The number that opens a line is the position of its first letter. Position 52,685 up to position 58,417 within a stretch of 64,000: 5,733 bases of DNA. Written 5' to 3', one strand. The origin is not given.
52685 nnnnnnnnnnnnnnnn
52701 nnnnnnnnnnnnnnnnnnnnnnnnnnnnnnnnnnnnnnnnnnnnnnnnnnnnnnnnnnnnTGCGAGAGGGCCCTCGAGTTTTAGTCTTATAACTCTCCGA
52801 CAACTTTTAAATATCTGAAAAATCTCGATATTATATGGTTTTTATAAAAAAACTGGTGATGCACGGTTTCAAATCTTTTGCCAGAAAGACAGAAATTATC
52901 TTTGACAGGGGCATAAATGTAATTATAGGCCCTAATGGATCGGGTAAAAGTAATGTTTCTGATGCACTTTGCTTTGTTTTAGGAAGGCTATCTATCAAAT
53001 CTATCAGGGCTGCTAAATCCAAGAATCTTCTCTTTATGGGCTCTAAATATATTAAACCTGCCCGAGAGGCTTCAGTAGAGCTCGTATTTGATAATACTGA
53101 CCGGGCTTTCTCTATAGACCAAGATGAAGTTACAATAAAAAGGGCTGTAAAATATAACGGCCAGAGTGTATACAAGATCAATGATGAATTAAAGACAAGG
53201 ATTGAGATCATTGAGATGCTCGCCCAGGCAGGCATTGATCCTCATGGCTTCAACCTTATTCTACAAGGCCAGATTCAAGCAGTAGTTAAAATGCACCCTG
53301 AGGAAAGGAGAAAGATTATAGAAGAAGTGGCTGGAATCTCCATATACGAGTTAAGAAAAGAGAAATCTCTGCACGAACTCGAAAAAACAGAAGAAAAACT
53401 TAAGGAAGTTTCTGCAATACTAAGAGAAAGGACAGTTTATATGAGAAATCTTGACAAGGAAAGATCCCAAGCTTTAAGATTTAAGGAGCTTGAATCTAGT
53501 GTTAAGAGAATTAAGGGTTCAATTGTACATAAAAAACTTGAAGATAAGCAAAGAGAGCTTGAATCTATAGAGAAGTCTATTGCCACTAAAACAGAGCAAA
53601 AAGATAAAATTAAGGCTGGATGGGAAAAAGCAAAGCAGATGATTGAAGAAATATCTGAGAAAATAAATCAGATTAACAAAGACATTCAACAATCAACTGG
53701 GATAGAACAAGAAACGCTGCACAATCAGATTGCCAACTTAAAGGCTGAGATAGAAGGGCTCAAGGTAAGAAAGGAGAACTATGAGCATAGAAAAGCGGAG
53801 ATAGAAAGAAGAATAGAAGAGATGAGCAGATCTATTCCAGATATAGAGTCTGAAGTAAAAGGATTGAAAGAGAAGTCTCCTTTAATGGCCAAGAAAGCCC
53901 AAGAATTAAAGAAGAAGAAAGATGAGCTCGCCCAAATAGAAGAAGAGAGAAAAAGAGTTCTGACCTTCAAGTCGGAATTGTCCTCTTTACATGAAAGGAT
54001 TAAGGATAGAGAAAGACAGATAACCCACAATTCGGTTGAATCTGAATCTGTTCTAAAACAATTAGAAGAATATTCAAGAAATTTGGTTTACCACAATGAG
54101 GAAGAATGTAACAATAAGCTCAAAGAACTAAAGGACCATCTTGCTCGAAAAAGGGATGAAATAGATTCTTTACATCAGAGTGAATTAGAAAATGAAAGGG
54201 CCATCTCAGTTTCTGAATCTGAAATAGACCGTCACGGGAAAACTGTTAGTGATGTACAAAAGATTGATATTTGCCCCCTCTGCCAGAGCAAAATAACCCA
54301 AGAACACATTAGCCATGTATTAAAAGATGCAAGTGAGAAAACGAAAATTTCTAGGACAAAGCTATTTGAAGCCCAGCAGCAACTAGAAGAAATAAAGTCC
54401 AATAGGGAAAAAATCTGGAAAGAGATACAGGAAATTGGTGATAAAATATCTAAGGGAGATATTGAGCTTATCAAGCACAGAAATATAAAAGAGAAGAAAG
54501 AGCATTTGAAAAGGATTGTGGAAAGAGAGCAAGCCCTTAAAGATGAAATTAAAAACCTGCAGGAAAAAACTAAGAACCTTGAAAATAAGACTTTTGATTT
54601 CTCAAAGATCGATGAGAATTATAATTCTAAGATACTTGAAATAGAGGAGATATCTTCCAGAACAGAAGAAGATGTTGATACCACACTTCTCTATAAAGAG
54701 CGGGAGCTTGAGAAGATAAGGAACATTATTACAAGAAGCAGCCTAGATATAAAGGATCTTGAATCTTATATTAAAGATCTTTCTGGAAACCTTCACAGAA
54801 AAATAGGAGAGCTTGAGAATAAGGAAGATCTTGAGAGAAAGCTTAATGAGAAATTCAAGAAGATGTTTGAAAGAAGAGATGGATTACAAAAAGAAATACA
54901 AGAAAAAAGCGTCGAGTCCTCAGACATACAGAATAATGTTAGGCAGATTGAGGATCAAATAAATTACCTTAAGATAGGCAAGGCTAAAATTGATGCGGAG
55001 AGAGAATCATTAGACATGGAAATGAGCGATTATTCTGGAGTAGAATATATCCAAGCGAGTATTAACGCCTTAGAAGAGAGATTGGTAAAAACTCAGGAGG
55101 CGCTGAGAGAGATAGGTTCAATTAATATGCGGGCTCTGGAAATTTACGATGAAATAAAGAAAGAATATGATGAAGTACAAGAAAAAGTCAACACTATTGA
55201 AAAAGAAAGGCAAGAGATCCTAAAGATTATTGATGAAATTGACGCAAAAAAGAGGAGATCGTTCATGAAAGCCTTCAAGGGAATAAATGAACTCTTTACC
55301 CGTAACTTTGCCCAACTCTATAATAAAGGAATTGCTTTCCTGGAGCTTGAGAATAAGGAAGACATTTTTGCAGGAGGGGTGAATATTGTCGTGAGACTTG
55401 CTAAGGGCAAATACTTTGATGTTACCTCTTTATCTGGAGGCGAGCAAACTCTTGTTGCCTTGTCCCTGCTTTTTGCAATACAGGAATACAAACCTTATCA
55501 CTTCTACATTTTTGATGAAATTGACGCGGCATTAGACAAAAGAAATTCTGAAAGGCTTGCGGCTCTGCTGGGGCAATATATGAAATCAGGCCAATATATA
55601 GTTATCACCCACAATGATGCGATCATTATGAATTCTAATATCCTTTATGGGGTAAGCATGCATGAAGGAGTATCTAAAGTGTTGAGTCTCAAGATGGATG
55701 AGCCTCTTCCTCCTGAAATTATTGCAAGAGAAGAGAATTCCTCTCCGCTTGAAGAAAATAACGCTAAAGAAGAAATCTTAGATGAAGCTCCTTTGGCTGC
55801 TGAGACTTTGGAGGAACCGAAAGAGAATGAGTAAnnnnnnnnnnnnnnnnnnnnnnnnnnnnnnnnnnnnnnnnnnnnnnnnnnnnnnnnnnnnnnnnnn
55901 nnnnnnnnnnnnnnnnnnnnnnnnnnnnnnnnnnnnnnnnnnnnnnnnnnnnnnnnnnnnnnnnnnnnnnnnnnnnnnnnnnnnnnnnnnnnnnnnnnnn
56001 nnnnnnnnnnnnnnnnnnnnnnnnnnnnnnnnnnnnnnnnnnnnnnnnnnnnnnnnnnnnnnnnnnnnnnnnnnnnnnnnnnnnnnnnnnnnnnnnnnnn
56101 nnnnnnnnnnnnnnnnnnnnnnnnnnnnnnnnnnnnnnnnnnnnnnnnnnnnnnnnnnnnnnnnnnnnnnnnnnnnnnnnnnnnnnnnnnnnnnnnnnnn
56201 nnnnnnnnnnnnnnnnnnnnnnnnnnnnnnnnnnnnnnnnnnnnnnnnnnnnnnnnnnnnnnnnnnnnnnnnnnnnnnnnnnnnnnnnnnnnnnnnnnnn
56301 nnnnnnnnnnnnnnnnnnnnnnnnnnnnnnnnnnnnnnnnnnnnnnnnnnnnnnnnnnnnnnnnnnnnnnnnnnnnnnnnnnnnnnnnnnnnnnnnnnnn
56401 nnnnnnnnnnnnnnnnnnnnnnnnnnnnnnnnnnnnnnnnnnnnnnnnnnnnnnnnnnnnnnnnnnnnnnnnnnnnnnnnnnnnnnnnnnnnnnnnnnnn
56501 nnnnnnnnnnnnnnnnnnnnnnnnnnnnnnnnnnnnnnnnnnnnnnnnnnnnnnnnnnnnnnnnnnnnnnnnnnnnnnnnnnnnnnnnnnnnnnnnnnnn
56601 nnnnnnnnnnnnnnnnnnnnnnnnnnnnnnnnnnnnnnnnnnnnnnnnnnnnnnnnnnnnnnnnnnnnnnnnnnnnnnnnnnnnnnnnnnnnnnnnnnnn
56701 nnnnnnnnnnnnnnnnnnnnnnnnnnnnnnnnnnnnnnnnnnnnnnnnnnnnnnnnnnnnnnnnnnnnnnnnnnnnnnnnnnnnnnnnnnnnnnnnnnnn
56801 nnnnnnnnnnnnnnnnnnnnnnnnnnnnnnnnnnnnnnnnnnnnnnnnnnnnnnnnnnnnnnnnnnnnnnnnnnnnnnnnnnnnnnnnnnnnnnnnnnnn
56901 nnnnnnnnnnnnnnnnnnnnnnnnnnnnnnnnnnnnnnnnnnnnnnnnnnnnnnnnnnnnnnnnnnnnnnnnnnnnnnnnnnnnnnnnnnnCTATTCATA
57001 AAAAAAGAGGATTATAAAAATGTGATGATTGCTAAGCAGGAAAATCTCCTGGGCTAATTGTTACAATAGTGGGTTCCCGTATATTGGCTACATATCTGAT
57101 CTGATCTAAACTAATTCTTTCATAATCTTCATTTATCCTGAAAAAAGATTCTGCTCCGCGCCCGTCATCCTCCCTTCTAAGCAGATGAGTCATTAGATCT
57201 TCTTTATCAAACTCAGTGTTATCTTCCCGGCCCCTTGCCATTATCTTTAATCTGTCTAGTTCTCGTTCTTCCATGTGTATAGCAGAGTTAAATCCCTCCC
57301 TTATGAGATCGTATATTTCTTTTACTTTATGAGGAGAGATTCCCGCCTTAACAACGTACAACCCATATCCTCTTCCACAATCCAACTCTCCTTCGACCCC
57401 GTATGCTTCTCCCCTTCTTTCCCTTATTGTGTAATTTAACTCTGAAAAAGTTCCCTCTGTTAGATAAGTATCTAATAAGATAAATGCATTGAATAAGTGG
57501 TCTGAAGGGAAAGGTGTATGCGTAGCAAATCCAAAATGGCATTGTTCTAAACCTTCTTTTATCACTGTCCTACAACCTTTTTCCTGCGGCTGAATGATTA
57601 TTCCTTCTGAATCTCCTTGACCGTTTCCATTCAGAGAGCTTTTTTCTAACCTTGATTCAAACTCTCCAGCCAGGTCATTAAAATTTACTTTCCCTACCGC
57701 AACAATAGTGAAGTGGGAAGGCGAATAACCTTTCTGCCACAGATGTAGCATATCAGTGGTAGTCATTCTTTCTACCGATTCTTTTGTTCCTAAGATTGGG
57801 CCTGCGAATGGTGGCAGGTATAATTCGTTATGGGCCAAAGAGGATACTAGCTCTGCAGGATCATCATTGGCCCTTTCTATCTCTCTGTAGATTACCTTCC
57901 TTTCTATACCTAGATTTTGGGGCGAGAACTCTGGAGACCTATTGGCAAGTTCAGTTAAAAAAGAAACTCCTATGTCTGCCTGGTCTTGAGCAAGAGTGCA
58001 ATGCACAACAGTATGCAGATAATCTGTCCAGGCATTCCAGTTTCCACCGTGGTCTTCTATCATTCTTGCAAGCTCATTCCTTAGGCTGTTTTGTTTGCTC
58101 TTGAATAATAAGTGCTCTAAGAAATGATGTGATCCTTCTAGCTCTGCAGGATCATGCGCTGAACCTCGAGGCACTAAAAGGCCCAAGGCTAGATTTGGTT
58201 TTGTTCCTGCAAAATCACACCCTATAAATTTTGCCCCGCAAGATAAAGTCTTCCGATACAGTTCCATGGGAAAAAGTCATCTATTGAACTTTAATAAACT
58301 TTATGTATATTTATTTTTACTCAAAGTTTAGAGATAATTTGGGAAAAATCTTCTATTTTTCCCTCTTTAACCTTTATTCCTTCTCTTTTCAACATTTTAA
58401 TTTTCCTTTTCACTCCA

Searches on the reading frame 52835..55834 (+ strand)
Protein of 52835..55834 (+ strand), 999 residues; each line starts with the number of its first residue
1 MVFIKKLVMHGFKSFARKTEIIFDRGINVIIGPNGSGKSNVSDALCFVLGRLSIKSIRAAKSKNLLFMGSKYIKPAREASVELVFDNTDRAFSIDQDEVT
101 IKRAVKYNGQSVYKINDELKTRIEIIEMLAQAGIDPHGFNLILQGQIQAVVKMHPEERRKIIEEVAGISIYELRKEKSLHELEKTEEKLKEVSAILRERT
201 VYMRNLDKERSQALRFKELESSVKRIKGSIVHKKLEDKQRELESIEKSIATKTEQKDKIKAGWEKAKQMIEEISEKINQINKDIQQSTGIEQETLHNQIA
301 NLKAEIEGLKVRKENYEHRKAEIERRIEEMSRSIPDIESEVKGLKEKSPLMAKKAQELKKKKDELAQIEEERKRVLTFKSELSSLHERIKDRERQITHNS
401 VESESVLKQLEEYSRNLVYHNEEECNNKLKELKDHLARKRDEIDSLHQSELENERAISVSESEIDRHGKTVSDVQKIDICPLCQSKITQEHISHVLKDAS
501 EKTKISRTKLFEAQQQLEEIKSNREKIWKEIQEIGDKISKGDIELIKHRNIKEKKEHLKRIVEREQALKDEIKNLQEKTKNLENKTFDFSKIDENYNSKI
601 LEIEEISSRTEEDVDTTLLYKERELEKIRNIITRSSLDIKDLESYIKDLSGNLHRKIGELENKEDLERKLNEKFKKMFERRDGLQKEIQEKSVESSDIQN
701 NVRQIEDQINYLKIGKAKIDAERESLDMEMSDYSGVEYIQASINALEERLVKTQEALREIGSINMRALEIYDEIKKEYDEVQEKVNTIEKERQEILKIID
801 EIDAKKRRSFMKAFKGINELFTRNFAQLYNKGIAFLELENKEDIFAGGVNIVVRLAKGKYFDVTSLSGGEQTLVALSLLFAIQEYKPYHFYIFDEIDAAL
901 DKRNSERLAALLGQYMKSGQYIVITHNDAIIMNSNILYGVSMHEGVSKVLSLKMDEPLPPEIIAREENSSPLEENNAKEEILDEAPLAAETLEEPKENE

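Call 79: search_protein_families(library=pfam, proteins=[window:52835-55834:+], max_evalue=0.0001)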
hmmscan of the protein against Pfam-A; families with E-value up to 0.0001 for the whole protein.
window:52835-55834:+ (999 aa): 4 families
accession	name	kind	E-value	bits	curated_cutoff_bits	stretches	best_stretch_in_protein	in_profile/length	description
PF02463.25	SMC_N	-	5.9e-50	170.2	40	1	3-947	1-219/220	RecF/RecN/SMC N terminal domain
PF13476.12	AAA_23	-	1.4e-16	62.2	27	1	6-284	1-200/201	AAA domain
PF13304.12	AAA_21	-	1.2e-06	29.2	27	1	27-51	1-44/304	AAA domain, putative AbiEii toxin, Type IV TA system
PF13175.12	AAA_15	-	7.3e-06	26.3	32.1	1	4-361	3-271/374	AAA ATPase domain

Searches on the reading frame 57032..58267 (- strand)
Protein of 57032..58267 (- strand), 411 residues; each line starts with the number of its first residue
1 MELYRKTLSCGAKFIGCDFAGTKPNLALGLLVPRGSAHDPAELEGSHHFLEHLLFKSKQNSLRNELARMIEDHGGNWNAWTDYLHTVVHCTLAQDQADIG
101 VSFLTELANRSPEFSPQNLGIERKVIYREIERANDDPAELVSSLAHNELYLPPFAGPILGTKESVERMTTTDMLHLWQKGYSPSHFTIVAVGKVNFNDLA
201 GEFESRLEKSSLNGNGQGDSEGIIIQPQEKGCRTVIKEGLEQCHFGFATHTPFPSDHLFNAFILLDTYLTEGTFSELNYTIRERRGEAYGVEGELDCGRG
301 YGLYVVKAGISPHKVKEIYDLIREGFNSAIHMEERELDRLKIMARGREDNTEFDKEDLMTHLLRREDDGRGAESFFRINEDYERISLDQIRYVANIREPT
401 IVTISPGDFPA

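Call 79: search_protein_families(library=pfam, proteins=[window:57032-58267:-], max_evalue=0.0001)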
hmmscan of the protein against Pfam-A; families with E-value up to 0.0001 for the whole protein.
window:57032-58267:- (411 aa): 2 families
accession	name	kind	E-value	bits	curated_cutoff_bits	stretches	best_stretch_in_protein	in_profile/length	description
PF00675.25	Peptidase_M16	-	3.6e-22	79.3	22.3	1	24-159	11-146/149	Insulinase (Peptidase family M16)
PF05193.26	Peptidase_M16_C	-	8.8e-19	68.5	23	1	168-341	2-178/181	Peptidase M16 inactive domain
